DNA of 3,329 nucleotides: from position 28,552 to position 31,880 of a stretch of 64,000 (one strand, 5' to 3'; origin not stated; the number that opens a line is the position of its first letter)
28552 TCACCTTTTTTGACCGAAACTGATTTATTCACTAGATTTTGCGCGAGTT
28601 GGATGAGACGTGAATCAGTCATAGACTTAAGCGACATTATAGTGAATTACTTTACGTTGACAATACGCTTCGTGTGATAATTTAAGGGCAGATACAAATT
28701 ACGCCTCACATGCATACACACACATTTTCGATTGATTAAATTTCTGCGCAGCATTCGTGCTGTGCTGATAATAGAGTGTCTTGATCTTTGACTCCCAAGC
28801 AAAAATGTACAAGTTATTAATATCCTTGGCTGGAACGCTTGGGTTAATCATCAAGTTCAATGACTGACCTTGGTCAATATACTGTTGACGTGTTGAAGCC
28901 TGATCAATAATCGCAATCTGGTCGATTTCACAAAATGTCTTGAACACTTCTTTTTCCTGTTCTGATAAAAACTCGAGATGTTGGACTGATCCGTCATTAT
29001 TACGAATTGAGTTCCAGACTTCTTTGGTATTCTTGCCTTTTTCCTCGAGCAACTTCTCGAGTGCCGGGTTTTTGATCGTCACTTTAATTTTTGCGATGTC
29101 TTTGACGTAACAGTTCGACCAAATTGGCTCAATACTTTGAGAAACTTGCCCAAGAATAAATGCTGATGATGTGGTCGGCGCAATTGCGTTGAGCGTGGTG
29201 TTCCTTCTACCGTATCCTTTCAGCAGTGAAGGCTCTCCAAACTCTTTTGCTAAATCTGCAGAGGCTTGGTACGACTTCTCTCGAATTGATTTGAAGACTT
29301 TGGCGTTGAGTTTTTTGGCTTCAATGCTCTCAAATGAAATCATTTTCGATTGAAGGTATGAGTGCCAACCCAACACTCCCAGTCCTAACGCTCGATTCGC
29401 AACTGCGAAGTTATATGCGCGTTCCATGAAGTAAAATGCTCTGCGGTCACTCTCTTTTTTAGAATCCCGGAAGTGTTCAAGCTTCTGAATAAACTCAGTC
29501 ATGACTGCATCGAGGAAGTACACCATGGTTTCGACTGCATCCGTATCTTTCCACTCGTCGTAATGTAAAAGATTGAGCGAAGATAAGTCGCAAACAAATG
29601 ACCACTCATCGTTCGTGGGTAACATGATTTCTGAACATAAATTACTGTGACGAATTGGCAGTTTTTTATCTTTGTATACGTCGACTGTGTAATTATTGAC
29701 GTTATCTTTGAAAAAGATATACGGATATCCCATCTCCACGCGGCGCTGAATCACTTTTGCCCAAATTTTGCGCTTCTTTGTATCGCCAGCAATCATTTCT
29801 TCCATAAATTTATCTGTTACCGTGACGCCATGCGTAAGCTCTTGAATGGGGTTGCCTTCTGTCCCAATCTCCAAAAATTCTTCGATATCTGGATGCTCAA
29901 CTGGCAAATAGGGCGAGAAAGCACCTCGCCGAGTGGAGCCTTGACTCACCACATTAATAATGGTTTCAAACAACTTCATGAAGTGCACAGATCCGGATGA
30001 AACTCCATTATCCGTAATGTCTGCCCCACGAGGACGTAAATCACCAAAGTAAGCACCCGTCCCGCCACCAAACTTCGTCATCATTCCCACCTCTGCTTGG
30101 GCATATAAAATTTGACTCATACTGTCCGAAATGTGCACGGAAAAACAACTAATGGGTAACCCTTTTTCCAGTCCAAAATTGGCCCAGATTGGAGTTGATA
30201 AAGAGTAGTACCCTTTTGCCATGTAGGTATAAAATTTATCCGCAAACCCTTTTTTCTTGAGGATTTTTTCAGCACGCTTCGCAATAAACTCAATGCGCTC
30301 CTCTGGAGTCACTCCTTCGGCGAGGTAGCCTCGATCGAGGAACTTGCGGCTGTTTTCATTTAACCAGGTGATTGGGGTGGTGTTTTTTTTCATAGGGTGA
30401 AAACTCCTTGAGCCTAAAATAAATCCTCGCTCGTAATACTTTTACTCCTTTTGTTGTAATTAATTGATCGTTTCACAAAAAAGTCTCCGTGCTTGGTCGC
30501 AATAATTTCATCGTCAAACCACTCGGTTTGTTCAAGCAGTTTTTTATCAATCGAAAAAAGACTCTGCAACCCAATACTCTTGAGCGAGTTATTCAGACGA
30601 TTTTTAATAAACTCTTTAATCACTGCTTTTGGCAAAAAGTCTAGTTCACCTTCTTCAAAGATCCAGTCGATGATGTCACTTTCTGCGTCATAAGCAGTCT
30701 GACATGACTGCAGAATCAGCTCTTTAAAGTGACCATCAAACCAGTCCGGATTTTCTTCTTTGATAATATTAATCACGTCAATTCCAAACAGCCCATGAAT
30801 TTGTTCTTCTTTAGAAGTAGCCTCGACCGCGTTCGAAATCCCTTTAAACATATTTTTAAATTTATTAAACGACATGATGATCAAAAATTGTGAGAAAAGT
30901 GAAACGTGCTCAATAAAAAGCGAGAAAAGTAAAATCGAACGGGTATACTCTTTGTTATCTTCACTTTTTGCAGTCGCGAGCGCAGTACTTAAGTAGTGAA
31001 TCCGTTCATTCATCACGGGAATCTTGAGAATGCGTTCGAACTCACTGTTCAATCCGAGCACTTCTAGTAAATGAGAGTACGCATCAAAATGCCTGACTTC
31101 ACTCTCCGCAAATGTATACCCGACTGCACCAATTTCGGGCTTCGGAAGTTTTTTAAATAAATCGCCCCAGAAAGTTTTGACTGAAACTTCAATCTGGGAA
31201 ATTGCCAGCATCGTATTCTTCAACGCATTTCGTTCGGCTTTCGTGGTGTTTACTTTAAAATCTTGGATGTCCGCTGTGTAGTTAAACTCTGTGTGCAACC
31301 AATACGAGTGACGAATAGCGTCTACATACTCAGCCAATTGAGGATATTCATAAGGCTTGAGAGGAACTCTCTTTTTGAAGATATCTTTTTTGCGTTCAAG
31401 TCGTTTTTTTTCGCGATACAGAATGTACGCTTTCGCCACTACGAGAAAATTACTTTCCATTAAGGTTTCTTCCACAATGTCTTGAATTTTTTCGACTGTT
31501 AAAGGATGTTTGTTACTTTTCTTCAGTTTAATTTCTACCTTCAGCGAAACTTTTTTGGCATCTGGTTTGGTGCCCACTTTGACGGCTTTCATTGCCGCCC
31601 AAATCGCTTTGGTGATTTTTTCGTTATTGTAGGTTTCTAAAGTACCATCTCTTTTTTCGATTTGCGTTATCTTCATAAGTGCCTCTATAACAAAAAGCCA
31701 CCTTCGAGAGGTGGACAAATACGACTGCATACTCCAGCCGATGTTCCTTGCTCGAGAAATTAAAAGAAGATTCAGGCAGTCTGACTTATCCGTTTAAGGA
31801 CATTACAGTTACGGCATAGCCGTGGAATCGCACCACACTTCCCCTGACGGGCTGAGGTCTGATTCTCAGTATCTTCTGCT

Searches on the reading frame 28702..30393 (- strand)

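Call 74: search_protein_families(library=pfam, proteins=[window:28702-30393:-], max_evalue=0.001)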
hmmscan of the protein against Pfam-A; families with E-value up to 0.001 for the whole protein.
window:28702-30393:- (564 aa): 2 families
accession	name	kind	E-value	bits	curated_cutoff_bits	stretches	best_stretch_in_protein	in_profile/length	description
PF02867.20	Ribonuc_red_lgC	-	5.7e-103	345.8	23.9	3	392-542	374-522/523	Ribonucleotide reductase, barrel domain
PF00317.26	Ribonuc_red_lgN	-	1.5e-07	31.8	28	1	11-78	3-77/77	Ribonucleotide reductase, all-alpha domain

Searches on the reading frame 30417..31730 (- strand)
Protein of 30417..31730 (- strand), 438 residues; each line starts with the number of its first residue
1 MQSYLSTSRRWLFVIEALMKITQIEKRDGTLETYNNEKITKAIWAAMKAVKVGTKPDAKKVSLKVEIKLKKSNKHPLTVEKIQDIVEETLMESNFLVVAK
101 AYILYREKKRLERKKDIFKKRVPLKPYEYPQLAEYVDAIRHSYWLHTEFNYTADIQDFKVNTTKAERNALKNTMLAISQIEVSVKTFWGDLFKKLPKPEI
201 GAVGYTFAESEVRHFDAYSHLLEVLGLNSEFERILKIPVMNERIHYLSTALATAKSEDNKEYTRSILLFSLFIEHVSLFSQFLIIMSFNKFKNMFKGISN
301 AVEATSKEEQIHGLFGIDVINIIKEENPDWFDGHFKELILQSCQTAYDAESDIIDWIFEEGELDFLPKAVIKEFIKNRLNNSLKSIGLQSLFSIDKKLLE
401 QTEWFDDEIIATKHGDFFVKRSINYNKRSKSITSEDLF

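Call 74: search_protein_families(library=pfam, proteins=[window:30417-31730:-], max_evalue=0.001)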
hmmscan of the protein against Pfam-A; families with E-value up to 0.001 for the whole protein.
window:30417-31730:- (438 aa): 2 families
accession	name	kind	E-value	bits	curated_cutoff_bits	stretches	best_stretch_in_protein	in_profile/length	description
PF00268.27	Ribonuc_red_sm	-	6.8e-54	183.6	33.6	1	122-394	2-276/281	Ribonucleotide reductase, small chain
PF03477.21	ATP-cone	-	6.4e-21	75.1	25.8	1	23-109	2-86/88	ATP cone domain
